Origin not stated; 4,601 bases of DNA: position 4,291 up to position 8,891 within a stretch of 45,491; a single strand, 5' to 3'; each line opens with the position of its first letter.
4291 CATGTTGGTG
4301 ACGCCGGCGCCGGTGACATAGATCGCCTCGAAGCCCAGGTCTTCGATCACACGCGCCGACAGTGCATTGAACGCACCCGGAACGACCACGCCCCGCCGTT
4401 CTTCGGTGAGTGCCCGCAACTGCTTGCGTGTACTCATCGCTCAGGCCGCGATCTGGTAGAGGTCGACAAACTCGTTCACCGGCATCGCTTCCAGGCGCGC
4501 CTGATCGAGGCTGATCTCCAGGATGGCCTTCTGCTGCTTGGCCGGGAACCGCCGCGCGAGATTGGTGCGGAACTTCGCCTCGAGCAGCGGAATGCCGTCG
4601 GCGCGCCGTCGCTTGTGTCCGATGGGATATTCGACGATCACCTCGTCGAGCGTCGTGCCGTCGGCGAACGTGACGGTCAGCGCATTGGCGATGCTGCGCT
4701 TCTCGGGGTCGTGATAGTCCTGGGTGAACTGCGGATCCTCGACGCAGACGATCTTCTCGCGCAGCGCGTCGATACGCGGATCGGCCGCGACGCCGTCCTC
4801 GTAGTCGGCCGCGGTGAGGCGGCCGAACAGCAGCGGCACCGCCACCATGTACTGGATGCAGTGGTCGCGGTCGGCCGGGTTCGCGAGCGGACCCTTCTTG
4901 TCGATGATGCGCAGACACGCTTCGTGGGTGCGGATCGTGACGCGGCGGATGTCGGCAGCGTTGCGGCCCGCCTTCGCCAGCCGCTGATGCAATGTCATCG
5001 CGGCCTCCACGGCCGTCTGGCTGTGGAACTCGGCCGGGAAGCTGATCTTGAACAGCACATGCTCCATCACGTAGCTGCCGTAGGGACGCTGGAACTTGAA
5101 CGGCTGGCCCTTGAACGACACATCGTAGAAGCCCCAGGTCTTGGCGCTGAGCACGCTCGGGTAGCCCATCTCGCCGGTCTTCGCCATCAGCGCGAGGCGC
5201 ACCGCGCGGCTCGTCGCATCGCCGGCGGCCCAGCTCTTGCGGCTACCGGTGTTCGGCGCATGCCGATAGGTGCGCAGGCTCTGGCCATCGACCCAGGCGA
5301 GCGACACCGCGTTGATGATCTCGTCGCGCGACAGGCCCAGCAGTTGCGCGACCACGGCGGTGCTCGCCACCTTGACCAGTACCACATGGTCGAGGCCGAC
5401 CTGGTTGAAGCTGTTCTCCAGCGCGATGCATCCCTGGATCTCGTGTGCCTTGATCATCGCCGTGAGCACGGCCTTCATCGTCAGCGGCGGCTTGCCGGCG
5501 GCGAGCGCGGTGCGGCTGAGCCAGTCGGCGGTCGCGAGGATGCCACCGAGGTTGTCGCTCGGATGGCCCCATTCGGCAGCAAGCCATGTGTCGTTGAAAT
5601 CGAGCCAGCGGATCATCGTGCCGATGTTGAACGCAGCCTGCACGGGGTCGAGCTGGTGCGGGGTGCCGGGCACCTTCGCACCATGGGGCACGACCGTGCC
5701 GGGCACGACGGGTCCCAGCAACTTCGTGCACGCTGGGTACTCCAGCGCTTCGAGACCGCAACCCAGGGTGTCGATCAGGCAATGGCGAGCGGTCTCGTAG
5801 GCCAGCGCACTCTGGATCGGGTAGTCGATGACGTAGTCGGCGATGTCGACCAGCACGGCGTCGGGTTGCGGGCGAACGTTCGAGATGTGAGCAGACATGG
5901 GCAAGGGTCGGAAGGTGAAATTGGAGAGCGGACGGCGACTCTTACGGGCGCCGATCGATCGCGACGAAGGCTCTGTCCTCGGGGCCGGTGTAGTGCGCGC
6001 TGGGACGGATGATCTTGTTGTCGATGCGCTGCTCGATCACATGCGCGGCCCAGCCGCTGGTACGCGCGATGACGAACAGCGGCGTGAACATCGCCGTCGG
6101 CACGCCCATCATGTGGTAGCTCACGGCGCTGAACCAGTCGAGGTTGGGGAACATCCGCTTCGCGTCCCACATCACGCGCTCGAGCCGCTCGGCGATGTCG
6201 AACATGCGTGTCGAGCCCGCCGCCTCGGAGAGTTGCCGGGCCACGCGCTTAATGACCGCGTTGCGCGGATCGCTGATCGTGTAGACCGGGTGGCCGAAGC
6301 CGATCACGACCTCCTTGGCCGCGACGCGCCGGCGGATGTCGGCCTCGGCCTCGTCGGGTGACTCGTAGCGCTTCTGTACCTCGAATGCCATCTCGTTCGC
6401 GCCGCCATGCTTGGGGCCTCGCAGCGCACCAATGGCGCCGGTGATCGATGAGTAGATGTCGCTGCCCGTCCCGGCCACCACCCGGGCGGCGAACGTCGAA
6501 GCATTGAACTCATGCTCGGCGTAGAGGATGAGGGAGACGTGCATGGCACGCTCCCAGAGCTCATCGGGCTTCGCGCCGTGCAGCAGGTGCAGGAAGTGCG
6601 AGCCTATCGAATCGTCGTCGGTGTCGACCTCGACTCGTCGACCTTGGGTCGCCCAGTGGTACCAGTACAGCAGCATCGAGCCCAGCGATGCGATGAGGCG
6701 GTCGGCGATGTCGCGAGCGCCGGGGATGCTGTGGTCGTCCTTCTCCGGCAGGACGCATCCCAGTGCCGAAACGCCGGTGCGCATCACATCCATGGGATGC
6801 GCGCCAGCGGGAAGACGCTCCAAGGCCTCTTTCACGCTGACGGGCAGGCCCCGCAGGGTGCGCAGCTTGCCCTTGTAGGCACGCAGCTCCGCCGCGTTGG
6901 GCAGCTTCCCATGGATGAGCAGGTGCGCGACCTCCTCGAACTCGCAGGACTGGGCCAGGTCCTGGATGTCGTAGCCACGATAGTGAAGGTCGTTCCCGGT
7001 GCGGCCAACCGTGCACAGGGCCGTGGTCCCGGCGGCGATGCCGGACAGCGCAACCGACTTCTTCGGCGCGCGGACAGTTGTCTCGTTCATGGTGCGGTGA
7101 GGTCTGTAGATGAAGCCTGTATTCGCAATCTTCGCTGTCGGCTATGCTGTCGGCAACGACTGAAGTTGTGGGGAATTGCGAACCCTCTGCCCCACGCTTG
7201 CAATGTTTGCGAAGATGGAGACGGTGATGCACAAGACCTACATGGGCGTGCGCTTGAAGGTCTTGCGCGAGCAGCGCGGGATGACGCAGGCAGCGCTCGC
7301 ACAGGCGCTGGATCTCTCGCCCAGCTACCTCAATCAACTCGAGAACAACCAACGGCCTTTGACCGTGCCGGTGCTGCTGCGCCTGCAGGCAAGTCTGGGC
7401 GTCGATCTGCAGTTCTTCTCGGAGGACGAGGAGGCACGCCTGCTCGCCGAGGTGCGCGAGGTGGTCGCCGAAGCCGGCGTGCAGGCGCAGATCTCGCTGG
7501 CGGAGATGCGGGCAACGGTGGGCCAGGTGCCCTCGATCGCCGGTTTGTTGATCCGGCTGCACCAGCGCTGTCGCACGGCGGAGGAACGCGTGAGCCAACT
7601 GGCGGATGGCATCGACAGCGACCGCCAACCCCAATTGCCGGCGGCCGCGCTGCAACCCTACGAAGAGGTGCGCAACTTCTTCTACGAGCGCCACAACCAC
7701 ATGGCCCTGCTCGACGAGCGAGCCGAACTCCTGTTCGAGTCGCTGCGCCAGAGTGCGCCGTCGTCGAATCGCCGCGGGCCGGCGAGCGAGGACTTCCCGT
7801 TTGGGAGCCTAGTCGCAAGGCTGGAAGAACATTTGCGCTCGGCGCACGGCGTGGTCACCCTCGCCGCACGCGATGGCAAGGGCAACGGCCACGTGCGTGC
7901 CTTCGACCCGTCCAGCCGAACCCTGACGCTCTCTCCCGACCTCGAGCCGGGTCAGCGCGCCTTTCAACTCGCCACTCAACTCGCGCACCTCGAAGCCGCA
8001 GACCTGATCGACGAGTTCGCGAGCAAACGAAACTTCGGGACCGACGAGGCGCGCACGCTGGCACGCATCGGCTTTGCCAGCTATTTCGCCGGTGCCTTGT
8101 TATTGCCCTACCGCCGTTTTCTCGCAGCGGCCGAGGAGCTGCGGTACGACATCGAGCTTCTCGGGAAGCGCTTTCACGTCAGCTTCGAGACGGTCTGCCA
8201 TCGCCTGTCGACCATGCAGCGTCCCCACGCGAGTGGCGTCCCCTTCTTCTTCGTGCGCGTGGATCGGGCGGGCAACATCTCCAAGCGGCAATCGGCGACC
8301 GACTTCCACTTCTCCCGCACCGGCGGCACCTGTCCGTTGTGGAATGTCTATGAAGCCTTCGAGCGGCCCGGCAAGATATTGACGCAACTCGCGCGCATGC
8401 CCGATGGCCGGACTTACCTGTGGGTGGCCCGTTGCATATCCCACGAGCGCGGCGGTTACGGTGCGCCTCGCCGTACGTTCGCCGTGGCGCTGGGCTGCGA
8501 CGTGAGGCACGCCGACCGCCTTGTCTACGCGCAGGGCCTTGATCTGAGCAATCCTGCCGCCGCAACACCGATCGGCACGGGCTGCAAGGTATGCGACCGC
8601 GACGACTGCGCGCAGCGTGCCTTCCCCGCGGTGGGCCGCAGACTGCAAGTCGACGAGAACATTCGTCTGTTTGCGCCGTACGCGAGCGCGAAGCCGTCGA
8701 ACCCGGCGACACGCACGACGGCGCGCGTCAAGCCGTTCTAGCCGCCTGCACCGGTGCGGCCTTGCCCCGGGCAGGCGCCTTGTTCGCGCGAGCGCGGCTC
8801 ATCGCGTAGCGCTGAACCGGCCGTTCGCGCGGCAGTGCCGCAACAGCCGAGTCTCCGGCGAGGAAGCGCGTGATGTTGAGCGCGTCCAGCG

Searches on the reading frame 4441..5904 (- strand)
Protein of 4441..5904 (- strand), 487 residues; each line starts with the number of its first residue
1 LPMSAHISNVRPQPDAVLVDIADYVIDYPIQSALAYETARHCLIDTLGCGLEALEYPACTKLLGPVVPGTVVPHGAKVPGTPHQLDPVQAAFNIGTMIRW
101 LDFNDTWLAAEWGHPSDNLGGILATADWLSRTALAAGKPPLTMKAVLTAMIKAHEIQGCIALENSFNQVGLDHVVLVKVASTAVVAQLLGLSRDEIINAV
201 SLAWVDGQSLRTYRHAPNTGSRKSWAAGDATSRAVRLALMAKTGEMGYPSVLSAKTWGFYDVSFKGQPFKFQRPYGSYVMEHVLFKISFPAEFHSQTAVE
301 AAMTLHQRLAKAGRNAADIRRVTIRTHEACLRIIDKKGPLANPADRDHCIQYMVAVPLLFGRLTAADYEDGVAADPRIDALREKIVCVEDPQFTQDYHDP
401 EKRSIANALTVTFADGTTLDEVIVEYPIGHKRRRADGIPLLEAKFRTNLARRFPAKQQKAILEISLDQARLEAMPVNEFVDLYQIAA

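Call 85: search_protein_families(library=pfam, proteins=[window:4441-5904:-], max_evalue=0.001)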
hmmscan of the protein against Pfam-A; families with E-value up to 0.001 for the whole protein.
window:4441-5904:- (487 aa): 2 families
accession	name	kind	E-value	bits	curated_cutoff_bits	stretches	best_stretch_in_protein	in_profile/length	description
PF03972.19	MmgE_PrpD_N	-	8.8e-99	330.1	32.1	1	20-272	2-244/244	MmgE/PrpD N-terminal domain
PF19305.4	MmgE_PrpD_C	-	2.2e-63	213.6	32.1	1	289-465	1-168/173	MmgE/PrpD C-terminal domain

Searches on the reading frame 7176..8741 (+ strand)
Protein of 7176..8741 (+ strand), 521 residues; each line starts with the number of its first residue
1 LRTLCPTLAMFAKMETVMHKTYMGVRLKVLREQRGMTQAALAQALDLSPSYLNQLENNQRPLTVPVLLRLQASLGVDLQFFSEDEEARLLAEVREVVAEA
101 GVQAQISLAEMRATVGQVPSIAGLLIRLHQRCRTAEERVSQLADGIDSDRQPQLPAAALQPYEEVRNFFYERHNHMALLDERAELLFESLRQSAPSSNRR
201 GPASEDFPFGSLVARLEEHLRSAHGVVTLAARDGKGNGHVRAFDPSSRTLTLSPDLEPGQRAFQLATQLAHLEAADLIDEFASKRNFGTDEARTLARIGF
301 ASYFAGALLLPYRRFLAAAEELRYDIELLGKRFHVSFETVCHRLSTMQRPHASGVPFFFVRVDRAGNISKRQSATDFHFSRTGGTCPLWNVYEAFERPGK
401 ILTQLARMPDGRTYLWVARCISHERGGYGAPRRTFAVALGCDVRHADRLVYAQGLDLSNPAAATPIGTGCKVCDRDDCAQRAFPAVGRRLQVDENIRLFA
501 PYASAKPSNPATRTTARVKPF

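Call 85: search_protein_families(library=pfam, proteins=[window:7176-8741:+], max_evalue=0.001)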
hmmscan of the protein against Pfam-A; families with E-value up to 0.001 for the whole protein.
window:7176-8741:+ (521 aa): 7 families
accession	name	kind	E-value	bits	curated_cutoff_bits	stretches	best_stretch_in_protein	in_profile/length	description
PF09856.14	ScfRs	-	1.9e-72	242.7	24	1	346-502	1-157/157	Short-chain fatty acyl coenzyme A regulator, C-terminal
PF06114.19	Peptidase_M78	-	1.2e-29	103.1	22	1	222-345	2-123/123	IrrE N-terminal-like domain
PF01381.28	HTH_3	-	1e-13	51.5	23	1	27-81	1-55/55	Helix-turn-helix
PF13560.12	HTH_31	-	7.4e-12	45.8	27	1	23-77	2-57/64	Helix-turn-helix domain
PF12844.13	HTH_19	-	6.3e-08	32.9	30.2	1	25-78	2-55/64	Helix-turn-helix domain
PF13443.12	HTH_26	-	0.0001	22.9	22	1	26-78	1-54/63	Cro/C1-type HTH DNA-binding domain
PF13413.12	HTH_25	-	0.00018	21.7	24.6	1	27-59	2-34/62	Helix-turn-helix domain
